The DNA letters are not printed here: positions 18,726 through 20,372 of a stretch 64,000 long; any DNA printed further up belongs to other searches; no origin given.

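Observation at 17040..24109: Seven translationally coupled genes (KAS III, MBL hydrolase, F390-synthetase-like adenylating enzyme, SDR, membrane GT2, orphan hydrolase-like protein, GT1): candidate uncharacterised glycolipid pathway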

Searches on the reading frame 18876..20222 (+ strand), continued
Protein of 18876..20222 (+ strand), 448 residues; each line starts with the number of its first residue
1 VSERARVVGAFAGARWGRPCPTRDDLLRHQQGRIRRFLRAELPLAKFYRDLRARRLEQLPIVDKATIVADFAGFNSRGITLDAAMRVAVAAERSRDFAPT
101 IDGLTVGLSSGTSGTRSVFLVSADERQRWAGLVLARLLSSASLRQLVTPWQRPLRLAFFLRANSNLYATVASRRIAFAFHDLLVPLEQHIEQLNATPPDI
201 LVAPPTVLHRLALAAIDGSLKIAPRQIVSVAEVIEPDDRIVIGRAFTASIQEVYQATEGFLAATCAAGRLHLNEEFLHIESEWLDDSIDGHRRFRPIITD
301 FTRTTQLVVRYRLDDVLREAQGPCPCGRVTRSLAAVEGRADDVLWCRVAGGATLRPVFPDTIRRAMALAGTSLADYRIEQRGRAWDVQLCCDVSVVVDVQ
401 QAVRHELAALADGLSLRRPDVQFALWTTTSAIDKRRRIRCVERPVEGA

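Call 48: search_protein_families(library=ncbifam, proteins=[L062:5960-7030:+, L062:7020-8168:+, L062:8165-9163:+, L062:9126-9989:+, L062:9986-11287:+, L062:11281-12423:+, L049:11329-12483:+, L019:12405-13604:+, L049:4690-5712:+], max_evalue=0.00001)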
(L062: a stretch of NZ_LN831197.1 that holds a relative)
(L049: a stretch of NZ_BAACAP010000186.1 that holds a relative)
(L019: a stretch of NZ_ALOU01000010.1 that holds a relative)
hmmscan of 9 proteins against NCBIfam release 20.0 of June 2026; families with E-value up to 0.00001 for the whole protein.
L062:5960-7030:+ (356 aa): 18 families
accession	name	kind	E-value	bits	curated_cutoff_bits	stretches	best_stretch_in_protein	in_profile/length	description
NF005541.0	PRK07204.1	equivalog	7.9e-149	495.5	402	1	26-356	1-329/329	beta-ketoacyl-ACP synthase III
NF006829.0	PRK09352.1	subfamily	5.3e-77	258.9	249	1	28-355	3-320/322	beta-ketoacyl-ACP synthase 3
TIGR00747.1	fabH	subfamily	3.5e-72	243.2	292.1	1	29-355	2-321/322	beta-ketoacyl-ACP synthase III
NF004623.0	PRK05963.1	equivalog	2e-56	191.6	437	1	28-354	4-326/328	beta-ketoacyl-ACP synthase III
NF005703.0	PRK07515.1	equivalog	1.5e-33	116.2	304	1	77-355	96-371/373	beta-ketoacyl-ACP synthase III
NF006720.0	PRK09258.1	equivalog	2.4e-31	109.3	285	1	29-348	5-330/338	3-oxoacyl-ACP synthase III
NF005308.0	PRK06840.1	equivalog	1.2e-29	103.4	315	1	27-355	2-334/339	3-oxoacyl-ACP synthase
NF009519.0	PRK12880.1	equivalog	3.6e-21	75.9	436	1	62-355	44-337/353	beta-ketoacyl-ACP synthase III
NF005293.2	PRK06816.1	subfamily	2.1e-17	63.3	450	1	34-177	5-159/378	StlD/DarB family beta-ketosynthase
NF053539.1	resorcinol_DarB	exception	1.2e-11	44.4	550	0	263-341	277-360/377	dialkylresorcinol biosynthesis protein DarB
NF003274.0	PRK04262.1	equivalog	6.1e-11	41.9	244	1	29-327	2-281/347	hydroxymethylglutaryl-CoA synthase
NF004715.0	PRK06059.1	equivalog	2.9e-08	33.1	424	1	74-171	20-116/399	lipid-transfer protein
NF042429.2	DHPHCoAsyn_DpgA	equivalog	2.3e-07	30.1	425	1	76-202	69-198/350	3,5-dihydroxyphenylacetyl-CoA synthase DpgA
NF006102.0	PRK08256.1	subfamily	9.7e-07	28.2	436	1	75-181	22-126/394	lipid-transfer protein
TIGR01835.1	HMG-CoA-S_prok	equivalog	1.2e-06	27.5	360.35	1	80-199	52-165/382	hydroxymethylglutaryl-CoA synthase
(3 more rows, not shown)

L062:7020-8168:+ (382 aa): 3 families
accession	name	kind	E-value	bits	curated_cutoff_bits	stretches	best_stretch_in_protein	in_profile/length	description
NF005315.0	PRK06849.1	equivalog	1.8e-116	389.4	406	1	4-381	2-386/389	hypothetical protein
NF009405.0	PRK12767.1-4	equivalog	1.9e-08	33.7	390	1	32-281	28-272/320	carbamoyl phosphate synthase-like protein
NF009402.0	PRK12767.1-1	equivalog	2e-07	30.2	218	1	6-279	2-282/329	carbamoyl phosphate synthase-like protein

L062:8165-9163:+ (332 aa): 27 families (the best 25 are shown)
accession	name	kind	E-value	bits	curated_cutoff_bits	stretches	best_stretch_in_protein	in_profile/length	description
NF042422.1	oxyalk_red_OleD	equivalog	1.3e-74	251.6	580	1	1-325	1-328/329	2-alkyl-3-oxoalkanoate reductase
NF042423.1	oxyalk_red_Shew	equivalog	4.5e-64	216.6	580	1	2-319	10-329/331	2-alkyl-3-oxoalkanoate reductase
TIGR03466.1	HpnA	hypoth_equivalog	5e-43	147.2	367.65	1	1-329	1-325/327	hopanoid-associated sugar epimerase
NF052578.1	StrlDmthSdmBMthl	equivalog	9.9e-30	104.4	600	1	1-327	1-324/328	sterol demethylase protein SdmB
TIGR01746.1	Thioester-redct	subfamily_domain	6.2e-24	84.9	213.35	1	3-248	2-281/371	thioester reductase domain-containing protein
TIGR04180.1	EDH_00030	hypoth_equivalog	7.1e-24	84.4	475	1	4-252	2-261/297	NAD-dependent 4,6-dehydratase LegB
TIGR01181.1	dTDP_gluc_dehyt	equivalog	1.7e-23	83.2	365.1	1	2-330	1-316/321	dTDP-glucose 4,6-dehydratase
TIGR01179.1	galE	equivalog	2e-15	56.4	262.3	1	3-150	2-156/332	UDP-glucose 4-epimerase GalE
TIGR02197.1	heptose_epim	equivalog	3e-15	56.2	274.6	1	4-258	2-271/316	ADP-glyceromanno-heptose 6-epimerase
NF005539.0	PRK07201.1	equivalog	4.8e-14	52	549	1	1-255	1-274/657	SDR family oxidoreductase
NF004520.0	PRK05865.1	equivalog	4e-10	38.2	1509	1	1-176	1-136/854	sugar epimerase family protein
NF008872.0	PRK11908.1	equivalog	4.9e-10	39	294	1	2-327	3-337/349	bifunctional UDP-4-keto-pentose/UDP-xylose synthase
TIGR02622.1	CDP_4_6_dhtase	equivalog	8e-10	38.4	278.45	1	2-150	6-165/352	CDP-glucose 4,6-dehydratase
NF011728.1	PRK15181.1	equivalog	1e-09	37.8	760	1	45-236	71-271/348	Vi polysaccharide biosynthesis UDP-N-acetylglucosaminuronic acid C-4 epimerase TviC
NF043036.1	ErythonDh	equivalog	1.4e-09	37.6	325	1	1-121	1-132/321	D-erythronate dehydrogenase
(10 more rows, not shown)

L062:9126-9989:+ (287 aa): 8 families
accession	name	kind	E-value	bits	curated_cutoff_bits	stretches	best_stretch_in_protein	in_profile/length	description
NF045700.1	AHLLactAttM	equivalog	5.8e-28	98.1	390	1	14-284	2-251/257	AttM family quorum-quenching N-acyl homoserine lactonase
NF047925.1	pyridox_lacton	equivalog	6.1e-19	68.8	325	1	29-241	20-221/268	4-pyridoxolactonase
NF047976.1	lactonase_AhlS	equivalog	3.1e-15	56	475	1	38-135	37-132/276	AhlS family quorum-quenching N-acyl homoserine lactonase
NF045699.1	AHLLactAiiA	equivalog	2.3e-14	53.2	375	1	16-148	5-137/251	quorum-quenching N-acyl homoserine lactonase AiiA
NF047979.1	lactonase_AidB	equivalog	3e-08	33.3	360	1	94-127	81-114/271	AidB family quorum-quenching N-acyl homoserine lactonase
NF047919.1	lactonase_YtnP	equivalog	4.3e-07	29.4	425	1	88-144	81-138/274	YtnP family quorum-quenching lactonase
TIGR02651.1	RNase_Z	equivalog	1.3e-06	27.7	292.95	1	94-124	39-69/302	ribonuclease Z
NF000801.0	PRK00055.1-3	equivalog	6e-06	25.5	252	1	95-124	42-71/307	ribonuclease Z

L062:9986-11287:+ (433 aa): 6 families
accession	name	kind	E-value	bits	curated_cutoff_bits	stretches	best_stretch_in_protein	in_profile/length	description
TIGR02304.1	aden_form_hyp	equivalog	2.7e-164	547.3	251.9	1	4-431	3-428/430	F390 synthetase-related protein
NF053551.1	FlxY_rubin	equivalog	5.3e-19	68.2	520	1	193-414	166-401/424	flexirubin biosynthesis putative acyl-CoA ligase FlxY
NF045666.1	DVU1553_fam_AMP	equivalog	7.3e-19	68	300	1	18-332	16-330/331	DVU_1553 family AMP-dependent CoA ligase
NF041878.1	paak_haloarch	equivalog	1.5e-12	46.9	700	1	291-399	283-392/427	phenylacetate--CoA ligase PaaK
TIGR02155.1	PA_CoA_ligase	equivalog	1.4e-07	30.4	646.3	0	290-393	277-376/422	phenylacetate--CoA ligase PaaK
NF041217.1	BagE_FevW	exception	2.8e-06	26.6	800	1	232-321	204-300/424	bagremycin/ferroverdin synthetase BagE/FevW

L062:11281-12423:+ (380 aa): 0 families

L049:11329-12483:+ (384 aa): 0 families

L019:12405-13604:+ (399 aa): 0 families

L049:4690-5712:+ (340 aa): 4 families
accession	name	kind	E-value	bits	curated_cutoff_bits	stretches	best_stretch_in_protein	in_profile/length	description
NF052579.1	BetMthstMoxSdmAMthl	equivalog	4.1e-21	75.3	600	1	8-165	17-178/351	4beta-methylsterol monooxygenase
NF041683.1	ant_diox_AndAb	equivalog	3.2e-06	27.3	150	1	9-76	2-69/100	anthranilate 1,2-dioxygenase ferredoxin subunit AndAb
TIGR02377.1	MocE_fam_FeS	subfamily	4.5e-06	26.6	136.15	1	8-86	1-81/101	MocE family 2Fe-2S type ferredoxin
TIGR03228.1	anthran_1_2_A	equivalog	7.7e-06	24.9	671.9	0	1-93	31-126/438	anthranilate 1,2-dioxygenase large subunit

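Call 61: search_dna_similar(query=window:18876-20222:+, collection=plasmids, mode=protein, max_evalue=1e-20, max_rows=25)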
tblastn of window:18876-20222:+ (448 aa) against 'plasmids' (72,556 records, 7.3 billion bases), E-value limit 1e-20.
Records with a match: 31; places in all: 31; records where one place covers at least 80% of the query: 23.
Best place of each record, by identity: <60% 31.
By first word of the organism name: Ketogulonicigenium 5; Rhizobium 4; Pseudomonas 3; Bacillus 3; Shinella 3; Paracoccus 2; Ralstonia 2; Escherichia 2; Paraburkholderia 1; Paenibacillus 1; and 5 more.
By predicted mobility (MOB-suite, as given by PLSDB): non-mobilizable 22; conjugative 9.
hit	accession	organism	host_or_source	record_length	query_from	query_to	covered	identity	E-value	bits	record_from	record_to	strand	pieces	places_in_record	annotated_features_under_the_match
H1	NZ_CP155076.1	Paraburkholderia sp. PREW-6R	single cell,Phlox subulata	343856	23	382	80%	50.1%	5e-90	306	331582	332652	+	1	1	F390 synthetase-related protein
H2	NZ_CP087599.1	Paracoccus sp. MA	cell culture,soil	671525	29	439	92%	41.1%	3e-67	240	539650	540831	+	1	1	F390 synthetase-related protein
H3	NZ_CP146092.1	Ralstonia sp. RRA.1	-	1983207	22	380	80%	47.0%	7e-74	259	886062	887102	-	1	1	none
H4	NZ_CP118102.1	Paenibacillus urinalis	Homo sapiens,blood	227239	45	445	90%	41.2%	2e-71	252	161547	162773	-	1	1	F390 synthetase-related protein | GNAT family N-acetyltransferase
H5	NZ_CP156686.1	Burkholderia stagnalis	Bacterial cells,soils collected in ...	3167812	23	380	80%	46.1%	9e-71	250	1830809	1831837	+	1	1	none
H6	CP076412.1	Ralstonia wenshanensis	soil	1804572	29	380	79%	46.2%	3e-72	254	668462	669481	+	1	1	CoF synthetase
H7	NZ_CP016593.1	Ketogulonicigenium vulgare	cell culture,China: Zibo, Shandong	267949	22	382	81%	44.1%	2e-70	249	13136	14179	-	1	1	F390 synthetase-related protein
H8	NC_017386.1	Ketogulonicigenium vulgare WSH-001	-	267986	22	382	81%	44.1%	2e-70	249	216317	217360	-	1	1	F390 synthetase-related protein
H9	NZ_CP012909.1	Ketogulonicigenium vulgare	cell culture,Tianjin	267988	22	382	81%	44.1%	2e-70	249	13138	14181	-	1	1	F390 synthetase-related protein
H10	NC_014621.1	Ketogulonicigenium vulgare Y25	-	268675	22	382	81%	44.1%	2e-70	249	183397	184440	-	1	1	F390 synthetase-related protein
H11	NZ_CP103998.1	Ketogulonicigenium vulgare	Tenebrio molitor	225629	22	382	81%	43.8%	2e-70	249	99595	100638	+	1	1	F390 synthetase-related protein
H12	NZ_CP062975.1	Pontibacillus sp. ALD_SL1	mangrove mud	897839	22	380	80%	43.4%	3e-71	251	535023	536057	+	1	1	F390 synthetase-related protein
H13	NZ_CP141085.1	Escherichia coli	Homo sapiens,Infected Human Urine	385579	23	384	81%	42.3%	3e-69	246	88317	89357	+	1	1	F390 synthetase-related protein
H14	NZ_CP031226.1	Pseudomonas amygdali pv. lachrymans str. M301315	-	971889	30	445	93%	36.7%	3e-53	199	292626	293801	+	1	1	F390 synthetase-related protein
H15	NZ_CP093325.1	Bacillus sp. N5-665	whole organism,peat soil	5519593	22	382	81%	41.2%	1e-71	252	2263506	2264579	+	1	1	none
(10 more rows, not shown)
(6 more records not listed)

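Call 62: get_annotated_region(hit=H13, flank=9000)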
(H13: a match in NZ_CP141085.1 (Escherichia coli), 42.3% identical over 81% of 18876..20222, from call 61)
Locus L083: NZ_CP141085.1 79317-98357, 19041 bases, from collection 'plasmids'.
description: Escherichia coli strain KE48 plasmid unnamed1, complete sequence
organism: Escherichia coli (NCBI taxid 562)
taxonomy: Bacteria; Pseudomonadota; Gammaproteobacteria; Enterobacterales; Enterobacteriaceae; Escherichia; Escherichia coli
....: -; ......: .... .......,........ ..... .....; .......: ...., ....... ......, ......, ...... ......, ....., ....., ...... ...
typing (MOB-suite, as given by PLSDB): non-mobilizable
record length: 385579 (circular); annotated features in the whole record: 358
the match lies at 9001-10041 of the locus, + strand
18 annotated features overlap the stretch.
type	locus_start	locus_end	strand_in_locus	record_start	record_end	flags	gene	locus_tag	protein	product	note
CDS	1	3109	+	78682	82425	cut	narG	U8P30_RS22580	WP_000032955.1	nitrate reductase subunit alpha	GO:0009061 - anaerobic respiration [Evidence IEA]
CDS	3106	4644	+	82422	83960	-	narH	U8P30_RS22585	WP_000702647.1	nitrate reductase subunit beta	GO:0009061 - anaerobic respiration [Evidence IEA]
CDS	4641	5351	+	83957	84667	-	narJ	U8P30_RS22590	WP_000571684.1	nitrate reductase molybdenum cofactor assembly chaperone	GO:0051131 - chaperone-mediated protein complex assembly [Evidence IEA]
CDS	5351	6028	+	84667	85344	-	narI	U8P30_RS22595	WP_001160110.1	respiratory nitrate reductase subunit gamma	GO:0019645 - anaerobic electron transport chain [Evidence IEA]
CDS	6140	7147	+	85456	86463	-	-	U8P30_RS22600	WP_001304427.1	3-oxoacyl-[acyl-carrier-protein] synthase III C-terminal domain-containing protein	-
CDS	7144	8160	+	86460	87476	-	-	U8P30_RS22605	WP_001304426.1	NAD(P)-dependent oxidoreductase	-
CDS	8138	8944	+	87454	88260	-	-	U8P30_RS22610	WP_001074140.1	MBL fold metallo-hydrolase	-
CDS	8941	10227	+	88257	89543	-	-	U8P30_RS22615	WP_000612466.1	F390 synthetase-related protein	-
CDS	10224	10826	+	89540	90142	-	-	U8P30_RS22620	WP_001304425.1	phosphatase PAP2 family protein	-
CDS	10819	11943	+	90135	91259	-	-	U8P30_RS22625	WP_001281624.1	sterol desaturase family protein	GO:0008610 - lipid biosynthetic process [Evidence IEA]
CDS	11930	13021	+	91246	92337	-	-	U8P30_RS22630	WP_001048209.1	acyl-CoA desaturase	GO:0006633 - fatty acid biosynthetic process [Evidence IEA]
CDS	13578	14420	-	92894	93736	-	purU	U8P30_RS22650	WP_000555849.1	formyltetrahydrofolate deformylase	GO:0009152 - purine ribonucleotide biosynthetic process [Evidence IEA]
CDS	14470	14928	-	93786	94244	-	ychJ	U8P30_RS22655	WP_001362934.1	YchJ family protein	-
CDS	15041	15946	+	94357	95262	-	rssA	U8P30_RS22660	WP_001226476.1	patatin-like phospholipase RssA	GO:0006629 - lipid metabolic process [Evidence IEA]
CDS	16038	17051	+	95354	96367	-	rssB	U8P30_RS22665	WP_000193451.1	two-component system response regulator RssB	GO:0000160 - phosphorelay signal transduction system [Evidence IEA]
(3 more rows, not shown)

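Call 63: get_annotated_region(hit=H1, flank=9000)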
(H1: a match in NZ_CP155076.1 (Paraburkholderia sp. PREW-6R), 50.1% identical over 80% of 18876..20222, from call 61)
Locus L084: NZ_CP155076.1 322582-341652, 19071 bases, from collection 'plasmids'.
description: Paraburkholderia sp. PREW-6R plasmid unnamed2, complete sequence
organism: Paraburkholderia sp. PREW-6R (NCBI taxid 3141544)
taxonomy: Bacteria; Pseudomonadota; Betaproteobacteria; Burkholderiales; Burkholderiaceae; Paraburkholderia; Paraburkholderia sp. PREW-6R
host: -; source: single cell,Phlox subulata; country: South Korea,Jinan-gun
typing (MOB-suite, as given by PLSDB): non-mobilizable
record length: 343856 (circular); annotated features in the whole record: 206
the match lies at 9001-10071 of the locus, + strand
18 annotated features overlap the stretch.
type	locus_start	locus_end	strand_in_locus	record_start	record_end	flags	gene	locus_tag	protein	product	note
CDS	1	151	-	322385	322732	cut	-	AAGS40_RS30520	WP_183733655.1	hypothetical protein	-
CDS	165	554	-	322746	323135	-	-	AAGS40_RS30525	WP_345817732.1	hypothetical protein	-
CDS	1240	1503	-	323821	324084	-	-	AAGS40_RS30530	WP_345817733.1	hypothetical protein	-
CDS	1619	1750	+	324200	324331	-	-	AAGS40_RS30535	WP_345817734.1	hypothetical protein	-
CDS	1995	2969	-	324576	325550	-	-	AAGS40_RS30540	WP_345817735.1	alpha/beta hydrolase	-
CDS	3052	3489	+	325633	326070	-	-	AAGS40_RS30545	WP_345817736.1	Rrf2 family transcriptional regulator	-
CDS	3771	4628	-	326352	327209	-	-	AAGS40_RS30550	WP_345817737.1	hypothetical protein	-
CDS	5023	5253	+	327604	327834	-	-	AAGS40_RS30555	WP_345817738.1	dihydrofolate reductase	GO:0046654 - tetrahydrofolate biosynthetic process [Evidence IEA]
CDS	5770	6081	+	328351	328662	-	-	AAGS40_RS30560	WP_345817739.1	ArsR family transcriptional regulator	GO:0006355 - regulation of DNA-templated transcription [Evidence IEA]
CDS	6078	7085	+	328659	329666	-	-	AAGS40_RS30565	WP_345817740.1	3-oxoacyl-[acyl-carrier-protein] synthase III C-terminal domain-containing protein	-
CDS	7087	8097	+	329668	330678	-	-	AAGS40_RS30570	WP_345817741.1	NAD(P)-dependent oxidoreductase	-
CDS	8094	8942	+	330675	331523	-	-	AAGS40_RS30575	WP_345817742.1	MBL fold metallo-hydrolase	-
CDS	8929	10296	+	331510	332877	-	-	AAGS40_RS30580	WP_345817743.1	F390 synthetase-related protein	-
CDS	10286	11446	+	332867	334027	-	-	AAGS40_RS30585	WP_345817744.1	ATP-grasp domain-containing protein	-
CDS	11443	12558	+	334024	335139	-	-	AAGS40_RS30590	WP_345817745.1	GNAT family N-acetyltransferase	-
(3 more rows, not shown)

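Call 90: predict_structure(alignment_id=A1)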
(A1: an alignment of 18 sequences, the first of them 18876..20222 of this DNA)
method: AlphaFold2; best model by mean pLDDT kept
length: 448 residues; sequences in the alignment: 18
mean_pLDDT: 86.7   pTM: 0.83
mean pLDDT of the five models: 86.7, 85.6, 84.9, 84.4, 81.0
residues with pLDDT >= 90: 200; 70-90: 217; 50-70: 28; < 50: 3
segments of 3 or more residues with pLDDT < 50: none
pLDDT, mean of each block of 10 residues (from residue 1): 76 81 91 91 90 88 86 93 91 79 83 66 86 88 90 91 69 88 88 96 91 96 94 82 93 79 88 91 74 88 88 88 88 85 88 88 90 90 93 93 96 92 81 77 78
secondary structure, 60 per line:
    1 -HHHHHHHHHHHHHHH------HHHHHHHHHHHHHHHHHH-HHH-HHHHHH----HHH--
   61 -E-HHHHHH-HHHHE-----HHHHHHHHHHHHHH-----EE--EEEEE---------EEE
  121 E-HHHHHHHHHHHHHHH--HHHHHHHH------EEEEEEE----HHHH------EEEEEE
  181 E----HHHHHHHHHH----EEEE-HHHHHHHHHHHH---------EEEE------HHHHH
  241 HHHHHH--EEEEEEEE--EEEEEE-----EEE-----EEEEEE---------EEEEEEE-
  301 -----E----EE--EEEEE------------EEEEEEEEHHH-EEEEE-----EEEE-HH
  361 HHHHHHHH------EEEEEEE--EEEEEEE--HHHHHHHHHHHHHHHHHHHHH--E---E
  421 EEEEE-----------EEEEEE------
elements in order: H2-16 H23-40 H46-51 H64-69 H71-74 H81-94 E104-108 E118-121 H123-137 H140-147 E154-160 H165-168 E175-181 H186-195 E200-203 H205-216 E226-229 H236-246 E249-256 E259-264 E270-272 E278-283 E293-299 E315-319 E332-339 E344-348 E354-357 H359-368 E375-381 E384-390 H393-413 E420-425 E437-442
